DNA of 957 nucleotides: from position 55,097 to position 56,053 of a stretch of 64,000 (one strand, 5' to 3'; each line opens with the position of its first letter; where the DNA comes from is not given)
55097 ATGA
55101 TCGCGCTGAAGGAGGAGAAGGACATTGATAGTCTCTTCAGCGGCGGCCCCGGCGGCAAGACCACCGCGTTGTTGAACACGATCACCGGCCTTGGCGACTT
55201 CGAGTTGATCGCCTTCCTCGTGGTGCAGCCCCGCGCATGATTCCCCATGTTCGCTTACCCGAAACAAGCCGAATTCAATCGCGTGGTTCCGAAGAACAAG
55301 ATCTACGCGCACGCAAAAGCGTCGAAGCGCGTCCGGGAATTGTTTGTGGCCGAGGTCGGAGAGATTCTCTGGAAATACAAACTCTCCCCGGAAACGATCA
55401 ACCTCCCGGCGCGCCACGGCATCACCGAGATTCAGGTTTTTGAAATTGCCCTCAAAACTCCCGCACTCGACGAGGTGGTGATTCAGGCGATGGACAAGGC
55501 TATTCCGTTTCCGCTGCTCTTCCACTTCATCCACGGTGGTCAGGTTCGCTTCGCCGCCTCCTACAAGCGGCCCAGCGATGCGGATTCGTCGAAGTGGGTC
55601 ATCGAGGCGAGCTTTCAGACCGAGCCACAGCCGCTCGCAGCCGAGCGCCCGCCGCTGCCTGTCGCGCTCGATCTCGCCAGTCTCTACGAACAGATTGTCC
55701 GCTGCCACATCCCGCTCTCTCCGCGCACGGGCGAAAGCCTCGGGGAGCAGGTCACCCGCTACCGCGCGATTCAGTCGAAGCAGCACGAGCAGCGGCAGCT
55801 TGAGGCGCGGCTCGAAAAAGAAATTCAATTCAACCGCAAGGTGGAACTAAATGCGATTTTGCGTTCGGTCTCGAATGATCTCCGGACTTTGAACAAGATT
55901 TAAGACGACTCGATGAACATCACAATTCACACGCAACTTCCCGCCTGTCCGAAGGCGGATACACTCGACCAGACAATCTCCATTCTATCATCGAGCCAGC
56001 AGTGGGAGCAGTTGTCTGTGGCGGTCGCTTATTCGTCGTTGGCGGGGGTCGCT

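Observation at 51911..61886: Composite defence locus: SNF2 helicase, DUF4391 and PLD nuclease fused in one co-directional run with a Type III Mod/Res pair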

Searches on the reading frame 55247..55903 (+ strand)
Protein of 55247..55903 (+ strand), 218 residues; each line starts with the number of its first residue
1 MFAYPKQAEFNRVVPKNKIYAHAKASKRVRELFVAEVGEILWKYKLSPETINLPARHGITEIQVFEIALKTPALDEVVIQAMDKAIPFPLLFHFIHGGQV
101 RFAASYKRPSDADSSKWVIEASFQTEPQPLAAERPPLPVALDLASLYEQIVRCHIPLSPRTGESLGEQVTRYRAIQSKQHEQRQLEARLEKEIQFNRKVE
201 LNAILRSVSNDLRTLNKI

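Call 4: search_protein_families(library=pfam, proteins=[window:55247-55903:+], max_evalue=0.01)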
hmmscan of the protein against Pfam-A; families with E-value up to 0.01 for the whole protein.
window:55247-55903:+ (218 aa): 1 family
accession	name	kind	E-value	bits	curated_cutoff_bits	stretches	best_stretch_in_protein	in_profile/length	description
PF14335.11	DUF4391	-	3.8e-53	181.2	29.9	1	2-210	1-230/232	Domain of unknown function (DUF4391)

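Call 5: search_protein_families(library=padloc, proteins=[window:55247-55903:+], max_evalue=0.01)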
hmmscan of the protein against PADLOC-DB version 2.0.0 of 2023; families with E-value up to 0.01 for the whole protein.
window:55247-55903:+ (218 aa): 0 families

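Call 6: search_protein_families(library=ncbifam, proteins=[window:55247-55903:+], max_evalue=0.01)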
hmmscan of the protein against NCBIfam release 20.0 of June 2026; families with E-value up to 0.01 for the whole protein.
window:55247-55903:+ (218 aa): 0 families

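Call 9: find_encoding_contigs(protein=window:55247-55903:+, flank=10000, max_places=8)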
Protein window:55247-55903:+ (218 aa): no gene with exactly this product is on record in the collection.

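Call 10: find_homologous_proteins(query=window:55247-55903:+)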
Query window:55247-55903:+ (218 aa): 5571 proteins with E <= 0.001 among 5876 candidates; the best 120 are listed.
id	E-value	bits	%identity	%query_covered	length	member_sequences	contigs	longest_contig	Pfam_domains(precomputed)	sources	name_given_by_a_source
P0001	5.2e-138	476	100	100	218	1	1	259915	PF14335.12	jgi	-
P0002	2.3e-114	398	83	100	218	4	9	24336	PF14335.12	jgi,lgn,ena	jgi:hypothetical protein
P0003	1.5e-112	392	82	100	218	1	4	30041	PF14335.12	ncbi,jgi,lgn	jgi:hypothetical protein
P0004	1.7e-112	392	82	100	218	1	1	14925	PF14335.12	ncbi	-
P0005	2.8e-112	392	81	100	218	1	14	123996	PF14335.12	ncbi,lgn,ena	-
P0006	3.0e-112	391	82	100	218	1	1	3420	PF14335.12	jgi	jgi:hypothetical protein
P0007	5.5e-112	391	81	100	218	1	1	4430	PF14335.12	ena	-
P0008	6.2e-112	390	82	100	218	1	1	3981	PF14335.12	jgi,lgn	jgi:hypothetical protein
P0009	7.2e-112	390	82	100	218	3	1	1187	PF14335.12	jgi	-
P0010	8.6e-112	390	81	100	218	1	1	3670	PF14335.12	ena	-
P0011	2.0e-111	389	81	100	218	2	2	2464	PF14335.12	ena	-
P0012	2.3e-111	389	82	99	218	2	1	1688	PF14335.12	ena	-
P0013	2.9e-111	388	81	100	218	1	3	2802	PF14335.12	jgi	jgi:hypothetical protein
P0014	3.0e-111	388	81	100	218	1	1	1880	PF14335.12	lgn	-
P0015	1.6e-110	386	81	99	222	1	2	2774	PF14335.12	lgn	-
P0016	1.1e-109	383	81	100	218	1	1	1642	PF14335.12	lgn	-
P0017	3.3e-109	382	80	100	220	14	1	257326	PF14335.12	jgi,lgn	-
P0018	7.4e-109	380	80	99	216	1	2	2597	PF14335.12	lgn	-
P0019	9.4e-109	380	80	100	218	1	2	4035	PF14335.12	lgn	-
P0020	9.9e-109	380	80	100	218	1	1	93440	PF14335.12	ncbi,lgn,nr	ncbi:DUF4391 domain-containing protein [Spartobacteria bacterium LR76]|nr:DUF4391 domain-containing 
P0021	2.2e-108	379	80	99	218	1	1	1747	PF14335.12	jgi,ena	-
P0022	3.0e-108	378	80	99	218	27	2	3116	PF14335.12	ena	-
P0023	3.1e-108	378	80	99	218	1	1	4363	PF14335.12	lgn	-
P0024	7.7e-108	377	81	99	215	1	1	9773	PF14335.12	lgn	-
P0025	7.7e-108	377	78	100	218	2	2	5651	PF14335.12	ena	-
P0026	9.0e-108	377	78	100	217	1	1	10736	PF14335.12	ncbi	-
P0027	9.0e-108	377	81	99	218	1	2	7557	PF14335.12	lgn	-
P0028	8.8e-107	374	78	100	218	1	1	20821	PF14335.12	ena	-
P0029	1.0e-106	373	79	99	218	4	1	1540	PF14335.12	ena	-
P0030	1.2e-106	373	80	99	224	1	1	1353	PF14335.12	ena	-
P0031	1.7e-106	373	80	100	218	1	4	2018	PF14335.12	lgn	-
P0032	9.1e-106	370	78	100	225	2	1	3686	PF14335.12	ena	-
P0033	1.3e-105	370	79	99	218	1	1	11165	PF14335.12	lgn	-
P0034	5.6e-105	368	77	99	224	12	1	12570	PF14335.12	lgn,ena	-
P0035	1.1e-104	367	79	97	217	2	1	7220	PF14335.12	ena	-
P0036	2.7e-104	365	78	100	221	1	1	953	PF14335.12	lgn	-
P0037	3.2e-104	365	76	99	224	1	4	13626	PF14335.12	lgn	-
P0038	3.2e-104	365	77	100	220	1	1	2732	PF14335.12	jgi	jgi:Domain of unknown function (DUF4391)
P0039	1.5e-103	363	76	100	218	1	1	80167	PF14335.12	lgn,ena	-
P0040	2.3e-103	362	77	100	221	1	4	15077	PF14335.12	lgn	-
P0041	4.6e-103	361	77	99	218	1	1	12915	PF14335.12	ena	-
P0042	6.4e-103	361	76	100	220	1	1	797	PF14335.12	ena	-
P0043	2.0e-102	359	77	99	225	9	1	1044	PF14335.12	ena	-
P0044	4.0e-102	358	76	100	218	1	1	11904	PF14335.12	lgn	-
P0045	4.1e-102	358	75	100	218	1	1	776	PF14335.12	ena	-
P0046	5.2e-102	358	76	97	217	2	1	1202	PF14335.12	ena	-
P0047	8.2e-102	357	75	100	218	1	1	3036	PF14335.12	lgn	-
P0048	1.1e-101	357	75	100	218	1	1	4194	PF14335.12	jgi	jgi:hypothetical protein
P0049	1.4e-101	357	76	100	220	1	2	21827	PF14335.12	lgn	-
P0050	1.6e-101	356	77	99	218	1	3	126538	PF14335.12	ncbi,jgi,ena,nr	ncbi:MAG: methyl-accepting chemotaxis protein [Rhodocyclales bacterium GWA2_65_19]|nr:MAG: methyl-ac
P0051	1.7e-101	356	76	97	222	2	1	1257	PF14335.12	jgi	jgi:hypothetical protein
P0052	2.2e-101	356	75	99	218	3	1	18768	PF14335.12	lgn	-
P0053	2.8e-101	356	76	100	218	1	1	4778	PF14335.12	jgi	jgi:hypothetical protein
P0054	4.7e-101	355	75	100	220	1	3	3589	PF14335.12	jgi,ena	-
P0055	4.7e-101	355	75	99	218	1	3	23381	PF14335.12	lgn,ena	-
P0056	5.7e-101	355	76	100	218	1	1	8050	PF14335.12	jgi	jgi:hypothetical protein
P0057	5.8e-101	355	75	100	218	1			PF14335.12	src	-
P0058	7.6e-101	354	75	99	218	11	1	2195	PF14335.12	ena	-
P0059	7.8e-101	354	76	99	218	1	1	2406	PF14335.12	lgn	-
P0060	1.6e-100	353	75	99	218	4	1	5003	PF14335.12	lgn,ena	-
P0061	1.9e-100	353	75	99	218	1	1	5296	PF14335.12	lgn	-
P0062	2.1e-100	353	75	99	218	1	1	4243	PF14335.12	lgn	-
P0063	2.4e-100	353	76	100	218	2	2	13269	PF14335.12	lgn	-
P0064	2.4e-100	353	72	100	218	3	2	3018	PF14335.12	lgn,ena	-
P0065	3.5e-100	352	75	99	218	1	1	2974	PF14335.12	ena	-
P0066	3.7e-100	352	75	100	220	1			PF14335.12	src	-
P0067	5.8e-100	351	75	99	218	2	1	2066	PF14335.12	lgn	-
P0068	8.7e-100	351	75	99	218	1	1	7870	PF14335.12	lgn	-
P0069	8.7e-100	351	73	99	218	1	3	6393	PF14335.12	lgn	-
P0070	9.6e-100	351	76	99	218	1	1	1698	PF14335.12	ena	-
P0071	1.4e-99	350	75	99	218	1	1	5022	PF14335.12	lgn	-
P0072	1.4e-99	350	72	100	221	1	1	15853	PF14335.12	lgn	-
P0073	1.4e-99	350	74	100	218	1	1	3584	PF14335.12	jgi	jgi:Domain of unknown function (DUF4391)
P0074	1.8e-99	350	72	100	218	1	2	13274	PF14335.12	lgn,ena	-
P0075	1.8e-99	350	75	100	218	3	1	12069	PF14335.12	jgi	jgi:hypothetical protein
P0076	3.2e-99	349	75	99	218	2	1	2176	PF14335.12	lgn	-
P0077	3.7e-99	349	76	99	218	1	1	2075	PF14335.12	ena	-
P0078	6.6e-99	348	74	99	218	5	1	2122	PF14335.12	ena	-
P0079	6.6e-99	348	75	99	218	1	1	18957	PF14335.12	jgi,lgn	jgi:hypothetical protein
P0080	8.2e-99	348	74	99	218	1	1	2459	PF14335.12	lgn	-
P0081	1.3e-98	347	77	94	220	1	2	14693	PF14335.12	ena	-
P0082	1.4e-98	347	73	99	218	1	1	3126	PF14335.12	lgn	-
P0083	1.4e-98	347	75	99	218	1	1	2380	PF14335.12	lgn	-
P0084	1.9e-98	346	75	100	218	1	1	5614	PF14335.12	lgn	-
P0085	2.3e-98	346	75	99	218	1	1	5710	PF14335.12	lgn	-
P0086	3.2e-98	346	72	100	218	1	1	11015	PF14335.12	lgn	-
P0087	5.5e-98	345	73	100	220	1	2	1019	PF14335.12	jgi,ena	-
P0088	5.7e-98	345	74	99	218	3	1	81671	PF14335.12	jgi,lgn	jgi:hypothetical protein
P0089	5.8e-98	345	73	99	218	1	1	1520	PF14335.12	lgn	-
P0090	6.0e-98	345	72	100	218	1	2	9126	PF14335.12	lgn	-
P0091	6.0e-98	345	73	99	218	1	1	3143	PF14335.12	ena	-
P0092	7.9e-98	344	75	100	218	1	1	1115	PF14335.12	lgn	-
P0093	8.4e-98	344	73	99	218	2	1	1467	PF14335.12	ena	-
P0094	9.2e-98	344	72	99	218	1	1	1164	PF14335.12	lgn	-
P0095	9.5e-98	344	74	99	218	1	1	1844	PF14335.12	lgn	-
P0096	1.0e-97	344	74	99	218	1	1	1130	PF14335.12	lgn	-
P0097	1.1e-97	344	83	88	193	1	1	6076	PF14335.12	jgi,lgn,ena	jgi:hypothetical protein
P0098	1.1e-97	344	74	99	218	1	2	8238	PF14335.12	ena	-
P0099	1.2e-97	344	74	99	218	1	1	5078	PF14335.12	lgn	-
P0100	1.5e-97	343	75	99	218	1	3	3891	PF14335.12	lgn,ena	-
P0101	1.9e-97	343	73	99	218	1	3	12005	PF14335.12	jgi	jgi:hypothetical protein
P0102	1.9e-97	343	72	99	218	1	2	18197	PF14335.12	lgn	-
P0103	2.1e-97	343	73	99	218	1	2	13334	PF14335.12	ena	-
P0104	2.4e-97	343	72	99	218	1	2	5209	PF14335.12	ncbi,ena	-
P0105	2.8e-97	343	73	100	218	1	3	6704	PF14335.12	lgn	-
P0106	2.9e-97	343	73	99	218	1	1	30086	PF14335.12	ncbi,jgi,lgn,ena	-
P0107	3.4e-97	342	74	100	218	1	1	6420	PF14335.12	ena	-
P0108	3.9e-97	342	71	100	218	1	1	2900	PF14335.12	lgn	-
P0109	4.2e-97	342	74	99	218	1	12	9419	PF14335.12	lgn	-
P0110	5.0e-97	342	73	99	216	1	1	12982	PF14335.12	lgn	-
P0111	5.2e-97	342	73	99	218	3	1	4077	PF14335.12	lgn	-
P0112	5.3e-97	342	74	100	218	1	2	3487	PF14335.12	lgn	-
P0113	6.3e-97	341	73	99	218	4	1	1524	PF14335.12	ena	-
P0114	1.5e-96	340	71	100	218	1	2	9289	PF14335.12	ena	-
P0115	1.8e-96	340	74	99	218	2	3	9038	PF14335.12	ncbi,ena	-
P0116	1.9e-96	340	74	99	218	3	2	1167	PF14335.12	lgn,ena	-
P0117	2.3e-96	340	73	99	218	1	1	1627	PF14335.12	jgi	jgi:hypothetical protein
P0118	2.3e-96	340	72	100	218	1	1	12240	PF14335.12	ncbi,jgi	jgi:hypothetical protein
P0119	4.1e-96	339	73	99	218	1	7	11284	PF14335.12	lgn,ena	-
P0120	4.4e-96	339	71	99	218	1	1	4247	PF14335.12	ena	-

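Call 12: find_related_loci(query=A1, collection=genome_contigs, flank=10000)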
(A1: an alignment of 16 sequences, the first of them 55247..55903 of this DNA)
Query A1 (218 aa) in genome_contigs; peptide patterns used: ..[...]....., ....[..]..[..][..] (x = any residue, [..] = any of these).
126 stretches matched a pattern; 80 encode a relative of the query (tblastn E <= 1e-3); 80 distinct loci.
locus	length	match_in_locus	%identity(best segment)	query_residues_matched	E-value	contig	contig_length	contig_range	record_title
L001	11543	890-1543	82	1-218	6e-120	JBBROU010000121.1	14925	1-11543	MAG: Bryobacterales bacterium isolate La1_metabat2.335 LA1C_B2.335_k141_905286L_14925_cov_51.5854, whole genome shotgun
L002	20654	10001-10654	80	1-218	3e-116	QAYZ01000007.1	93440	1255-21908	Spartobacteria bacterium LR76 LR76_contig_12_coverage:, whole genome shotgun sequence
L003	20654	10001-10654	75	1-218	5e-108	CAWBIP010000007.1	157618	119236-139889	MAG: uncultured Verrucomicrobiae bacterium isolate MFD03346.bin.1.129 genome assembly, contig: contig_5791, whole genome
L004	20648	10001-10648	73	1-216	5e-108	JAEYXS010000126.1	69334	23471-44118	MAG: Verrucomicrobia bacterium isolate OH_CBlB_325 k127_77504, whole genome shotgun sequence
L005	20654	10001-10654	71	1-218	8e-107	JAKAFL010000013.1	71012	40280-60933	MAG: bacterium isolate WY1.bin93 NODE_596_length_71012_cov_3.356394, whole genome shotgun sequence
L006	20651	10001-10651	74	1-217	4e-106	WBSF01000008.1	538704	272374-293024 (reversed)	Betaproteobacteria bacterium SCN1 NODE_4_length_538704_cov_41.246369, whole genome shotgun sequence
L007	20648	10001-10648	73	1-216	7e-105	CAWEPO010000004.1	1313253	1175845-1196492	MAG: uncultured Verrucomicrobiae bacterium isolate MFD01916.bin.3.63 genome assembly, contig: contig_440, whole genome s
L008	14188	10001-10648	73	1-216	5e-103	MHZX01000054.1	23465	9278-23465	MAG: Rhodocyclales bacterium RIFCSPLOWO2_02_FULL_63_24 rifcsplowo2_02_scaffold_2397, whole genome shotgun sequence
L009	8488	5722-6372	70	1-217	3e-102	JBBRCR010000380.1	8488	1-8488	MAG: Opitutales bacterium isolate Co_metawrap_2411 Cmw_2411_k141_25172184_length_8488_cov_9.0000, whole genome shotgun s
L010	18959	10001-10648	68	1-216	9e-100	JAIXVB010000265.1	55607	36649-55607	MAG: Verrucomicrobiaceae bacterium isolate D1_MAG_00050 pond_D1_MAG_00050_000000000548, whole genome shotgun sequence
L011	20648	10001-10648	68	1-216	3e-98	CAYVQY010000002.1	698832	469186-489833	MAG TPA_asm: uncultured Brevifollis sp. isolate SRP329715_co2_144 genome assembly, contig: NODE_2_length_698832_cov_18.2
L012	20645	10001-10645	68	1-215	7e-98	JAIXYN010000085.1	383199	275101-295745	MAG: Verrucomicrobiaceae bacterium isolate D8_MAG_00016 pond_D8_MAG_00016_000000000083, whole genome shotgun sequence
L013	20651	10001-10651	69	1-217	7e-98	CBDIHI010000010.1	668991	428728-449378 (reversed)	MAG: Burkholderiales bacterium isolate 01205051-3130-4657-b8c8-f148f57bebd5 genome assembly, contig: contig_10, whole ge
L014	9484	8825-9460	66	1-212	4e-93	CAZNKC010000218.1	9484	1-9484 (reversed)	MAG TPA_asm: uncultured Verrucomicrobiaceae bacterium isolate SRP344714_co1_267 genome assembly, contig: NODE_12974_leng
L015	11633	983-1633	65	1-217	1e-92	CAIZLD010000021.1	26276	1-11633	MAG: uncultured Spartobacteria bacterium isolate Loc080925-8m_bin-142 genome assembly, contig: bin-142:21/77, whole geno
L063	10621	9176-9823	44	1-216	1e-59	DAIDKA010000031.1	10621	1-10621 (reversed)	MAG TPA_asm: Gammaproteobacteria bacterium isolate clean397 k141_1381638, whole genome shotgun sequence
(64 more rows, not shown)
